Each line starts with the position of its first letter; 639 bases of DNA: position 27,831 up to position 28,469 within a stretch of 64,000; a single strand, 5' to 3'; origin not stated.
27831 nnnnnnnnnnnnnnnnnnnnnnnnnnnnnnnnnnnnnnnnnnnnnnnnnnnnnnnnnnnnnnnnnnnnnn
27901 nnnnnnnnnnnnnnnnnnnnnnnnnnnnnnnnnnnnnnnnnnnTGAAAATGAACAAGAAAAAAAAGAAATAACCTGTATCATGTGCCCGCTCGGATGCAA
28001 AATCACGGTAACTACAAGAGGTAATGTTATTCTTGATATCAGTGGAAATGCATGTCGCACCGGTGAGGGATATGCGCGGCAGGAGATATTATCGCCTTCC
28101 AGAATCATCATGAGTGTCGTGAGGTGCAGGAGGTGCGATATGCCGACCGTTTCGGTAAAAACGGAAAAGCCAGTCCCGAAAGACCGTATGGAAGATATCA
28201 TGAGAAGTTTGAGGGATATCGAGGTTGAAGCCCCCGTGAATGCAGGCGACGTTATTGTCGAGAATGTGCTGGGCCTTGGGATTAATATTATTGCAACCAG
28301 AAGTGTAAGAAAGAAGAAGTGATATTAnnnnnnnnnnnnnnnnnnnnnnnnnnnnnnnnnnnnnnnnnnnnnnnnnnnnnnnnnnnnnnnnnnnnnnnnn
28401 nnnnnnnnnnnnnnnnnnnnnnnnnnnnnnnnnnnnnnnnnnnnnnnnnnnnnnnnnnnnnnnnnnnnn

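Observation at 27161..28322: Decayed second copy of the glycerol locus: glpK N-terminus fused to the C-terminus of the G3P-dehydrogenase-associated oxidoreductase, with a TGA replacing the conserved Trp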

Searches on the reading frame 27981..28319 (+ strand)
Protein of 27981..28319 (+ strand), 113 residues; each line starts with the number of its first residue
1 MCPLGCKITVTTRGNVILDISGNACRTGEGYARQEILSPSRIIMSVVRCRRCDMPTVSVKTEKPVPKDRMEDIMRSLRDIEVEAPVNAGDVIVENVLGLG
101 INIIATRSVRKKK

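Call 10: search_protein_families(library=pfam, proteins=[window:27981-28319:+], max_evalue=0.01)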
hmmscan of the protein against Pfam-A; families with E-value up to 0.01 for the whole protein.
window:27981-28319:+ (113 aa): 2 families
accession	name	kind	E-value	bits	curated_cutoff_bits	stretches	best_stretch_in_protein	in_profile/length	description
PF07892.16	DUF1667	-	3.6e-31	107.5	27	1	28-107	3-82/82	Protein of unknown function (DUF1667)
PF04879.21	Molybdop_Fe4S4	-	0.0072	16.7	22.7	0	1-23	10-32/55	Molybdopterin oxidoreductase Fe4S4 domain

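Call 11: find_encoding_contigs(protein=window:27981-28319:+, flank=10000, max_places=10)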
Protein window:27981-28319:+ (113 aa): no gene with exactly this product is on record in the collection.

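Call 27: list_cluster_members(proteins=[P0001, window:27981-28319:+, window:27161-27325:+, window:60945-62501:-, window:25386-26555:-])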
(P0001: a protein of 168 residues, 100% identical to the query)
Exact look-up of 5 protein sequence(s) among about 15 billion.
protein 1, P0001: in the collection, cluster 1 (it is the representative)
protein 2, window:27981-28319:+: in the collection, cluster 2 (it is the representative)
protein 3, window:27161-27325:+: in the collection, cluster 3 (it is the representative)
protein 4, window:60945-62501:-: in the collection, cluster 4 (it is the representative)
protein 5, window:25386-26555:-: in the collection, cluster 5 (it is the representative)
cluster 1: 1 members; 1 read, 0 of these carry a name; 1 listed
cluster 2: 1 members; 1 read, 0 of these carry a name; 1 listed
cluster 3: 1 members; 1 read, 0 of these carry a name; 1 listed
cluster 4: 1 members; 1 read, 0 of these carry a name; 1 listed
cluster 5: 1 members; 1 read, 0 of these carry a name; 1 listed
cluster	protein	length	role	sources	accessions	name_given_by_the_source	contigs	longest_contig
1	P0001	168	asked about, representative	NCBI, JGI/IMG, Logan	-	-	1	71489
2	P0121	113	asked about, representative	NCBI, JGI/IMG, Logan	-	-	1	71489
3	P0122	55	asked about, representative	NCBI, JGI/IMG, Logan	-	-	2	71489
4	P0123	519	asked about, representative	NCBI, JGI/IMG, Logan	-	-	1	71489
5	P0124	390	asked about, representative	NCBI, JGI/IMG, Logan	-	-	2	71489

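Call 53: find_encoding_contigs(protein=P0123, flank=10000, max_places=6)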
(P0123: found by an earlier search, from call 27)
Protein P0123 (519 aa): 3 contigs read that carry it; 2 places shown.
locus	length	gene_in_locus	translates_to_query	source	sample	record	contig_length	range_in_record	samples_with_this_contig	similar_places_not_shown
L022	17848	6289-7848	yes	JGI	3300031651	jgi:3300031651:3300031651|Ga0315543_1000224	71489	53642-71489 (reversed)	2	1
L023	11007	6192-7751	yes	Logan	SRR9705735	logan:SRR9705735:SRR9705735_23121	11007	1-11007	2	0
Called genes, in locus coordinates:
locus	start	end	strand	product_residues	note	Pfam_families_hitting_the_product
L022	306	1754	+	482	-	PF01565:FAD_binding_4, PF02913:FAD-oxidase_C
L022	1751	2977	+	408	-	PF13183:Fer4_8, PF02754:CCG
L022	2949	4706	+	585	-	PF04972:BON, PF07992:Pyr_redox_2 (faint), PF13738:Pyr_redox_3 (faint), PF00070:Pyr_redox (faint), PF01266:DAO, PF05834:Lycopene_cycl (faint), PF13450:NAD_binding_8 (faint), PF04324:Fer2_BFD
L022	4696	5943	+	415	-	PF00070:Pyr_redox (faint), PF00890:FAD_binding_2 (faint), PF01266:DAO (faint), PF03486:HI0933_like (faint), PF07992:Pyr_redox_2, PF12831:FAD_oxidored (weak), PF13450:NAD_binding_8 (weak), PF13738:Pyr_redox_3 (weak)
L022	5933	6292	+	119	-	PF07892:DUF1667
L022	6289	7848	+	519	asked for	PF00370:FGGY_N, PF02782:FGGY_C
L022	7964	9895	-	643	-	PF16177:ACAS_N, PF00501:AMP-binding, PF13193:AMP-binding_C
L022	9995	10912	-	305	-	PF01699:Na_Ca_ex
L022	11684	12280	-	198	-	PF01502:PRA-CH, PF01503:PRA-PH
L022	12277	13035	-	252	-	PF00977:His_biosynth, PF03060:NMO (faint), PF01180:DHO_dh (faint), PF01207:Dus (faint), PF04309:G3P_antiterm (faint)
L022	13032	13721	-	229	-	PF00977:His_biosynth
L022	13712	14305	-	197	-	PF00117:GATase, PF01174:SNO (weak), PF07685:GATase_3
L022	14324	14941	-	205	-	PF00475:IGPD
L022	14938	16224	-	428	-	PF00815:Histidinol_dh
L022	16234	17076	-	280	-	PF01634:HisG, PF08029:HisG_C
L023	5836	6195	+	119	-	PF07892:DUF1667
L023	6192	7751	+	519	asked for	PF00370:FGGY_N, PF02782:FGGY_C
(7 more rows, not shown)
